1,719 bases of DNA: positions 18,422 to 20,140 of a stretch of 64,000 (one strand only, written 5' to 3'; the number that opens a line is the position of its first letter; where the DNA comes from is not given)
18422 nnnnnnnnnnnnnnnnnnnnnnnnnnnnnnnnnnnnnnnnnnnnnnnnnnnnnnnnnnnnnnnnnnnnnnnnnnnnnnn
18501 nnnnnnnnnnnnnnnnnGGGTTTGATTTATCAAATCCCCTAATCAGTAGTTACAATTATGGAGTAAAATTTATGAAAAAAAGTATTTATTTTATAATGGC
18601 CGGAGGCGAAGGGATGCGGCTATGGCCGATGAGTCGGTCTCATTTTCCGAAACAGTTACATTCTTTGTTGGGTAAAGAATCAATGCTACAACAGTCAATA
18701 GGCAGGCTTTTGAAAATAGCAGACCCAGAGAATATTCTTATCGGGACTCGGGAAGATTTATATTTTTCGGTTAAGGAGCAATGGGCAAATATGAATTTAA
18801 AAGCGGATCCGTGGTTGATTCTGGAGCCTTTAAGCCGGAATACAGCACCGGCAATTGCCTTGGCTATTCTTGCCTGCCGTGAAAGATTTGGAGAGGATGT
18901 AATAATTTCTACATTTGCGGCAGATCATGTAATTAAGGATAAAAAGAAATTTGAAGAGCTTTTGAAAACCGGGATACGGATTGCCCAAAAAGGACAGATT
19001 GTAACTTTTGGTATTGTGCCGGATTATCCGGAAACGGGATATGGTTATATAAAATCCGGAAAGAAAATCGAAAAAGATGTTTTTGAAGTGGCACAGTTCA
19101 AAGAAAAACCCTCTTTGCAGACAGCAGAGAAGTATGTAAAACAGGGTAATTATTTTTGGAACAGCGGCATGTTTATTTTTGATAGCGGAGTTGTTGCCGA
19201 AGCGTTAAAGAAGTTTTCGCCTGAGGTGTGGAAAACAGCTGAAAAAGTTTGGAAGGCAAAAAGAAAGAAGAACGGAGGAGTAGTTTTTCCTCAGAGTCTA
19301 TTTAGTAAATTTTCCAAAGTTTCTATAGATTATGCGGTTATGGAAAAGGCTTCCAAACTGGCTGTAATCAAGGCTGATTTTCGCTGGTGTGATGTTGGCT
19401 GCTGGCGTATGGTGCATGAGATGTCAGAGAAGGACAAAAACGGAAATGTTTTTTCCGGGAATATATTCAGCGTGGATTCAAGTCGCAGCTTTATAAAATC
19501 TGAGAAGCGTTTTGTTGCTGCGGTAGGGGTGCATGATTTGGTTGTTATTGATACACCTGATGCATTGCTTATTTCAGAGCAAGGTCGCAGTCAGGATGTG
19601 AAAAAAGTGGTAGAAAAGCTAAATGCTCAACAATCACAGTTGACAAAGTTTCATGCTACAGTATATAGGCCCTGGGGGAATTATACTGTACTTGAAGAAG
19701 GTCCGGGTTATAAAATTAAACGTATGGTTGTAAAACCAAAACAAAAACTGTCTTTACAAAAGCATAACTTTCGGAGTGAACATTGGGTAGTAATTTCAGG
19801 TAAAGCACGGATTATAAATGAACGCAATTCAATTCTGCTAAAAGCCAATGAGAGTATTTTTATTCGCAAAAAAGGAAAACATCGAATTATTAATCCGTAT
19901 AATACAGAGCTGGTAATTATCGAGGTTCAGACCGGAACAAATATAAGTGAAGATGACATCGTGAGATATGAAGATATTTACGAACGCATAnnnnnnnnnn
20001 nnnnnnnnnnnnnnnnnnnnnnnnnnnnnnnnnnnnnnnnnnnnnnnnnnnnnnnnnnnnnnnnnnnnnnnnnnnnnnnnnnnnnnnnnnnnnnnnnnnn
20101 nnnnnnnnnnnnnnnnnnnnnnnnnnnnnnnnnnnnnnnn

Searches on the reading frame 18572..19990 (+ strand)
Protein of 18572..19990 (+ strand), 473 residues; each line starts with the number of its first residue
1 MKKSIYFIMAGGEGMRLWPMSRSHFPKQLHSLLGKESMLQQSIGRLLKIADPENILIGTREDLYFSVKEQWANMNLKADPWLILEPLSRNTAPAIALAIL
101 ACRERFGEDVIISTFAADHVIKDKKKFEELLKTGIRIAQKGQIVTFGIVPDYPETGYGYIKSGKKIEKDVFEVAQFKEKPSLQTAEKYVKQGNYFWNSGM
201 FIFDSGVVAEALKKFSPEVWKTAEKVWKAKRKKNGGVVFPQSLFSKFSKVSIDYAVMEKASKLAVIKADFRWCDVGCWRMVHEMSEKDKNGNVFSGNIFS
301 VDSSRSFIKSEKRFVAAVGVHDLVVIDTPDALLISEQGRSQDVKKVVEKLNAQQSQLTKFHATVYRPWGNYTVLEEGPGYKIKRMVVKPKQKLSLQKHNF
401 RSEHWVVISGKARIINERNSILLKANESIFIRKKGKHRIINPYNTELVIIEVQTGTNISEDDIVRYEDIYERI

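Call 17: search_protein_families(library=pfam, proteins=[window:18572-19990:+], max_evalue=0.0001)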
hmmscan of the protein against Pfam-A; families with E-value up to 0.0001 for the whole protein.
window:18572-19990:+ (473 aa): 4 families
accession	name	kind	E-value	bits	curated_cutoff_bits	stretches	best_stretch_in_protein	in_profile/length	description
PF00483.29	NTP_transferase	-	2.3e-48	165.4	21.2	1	8-289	4-243/245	Nucleotidyl transferase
PF01050.24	MannoseP_isomer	-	9.8e-42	142.3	23.6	1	355-468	3-116/116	Mannose-6-phosphate isomerase C-terminal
PF22640.1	ManC_GMP_beta-helix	-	9e-19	67.6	27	1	296-350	1-55/55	MannoseP isomerase/GMP-like beta-helix domain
PF07883.17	Cupin_2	-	1.7e-06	28.1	27.2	1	384-452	2-69/70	Cupin domain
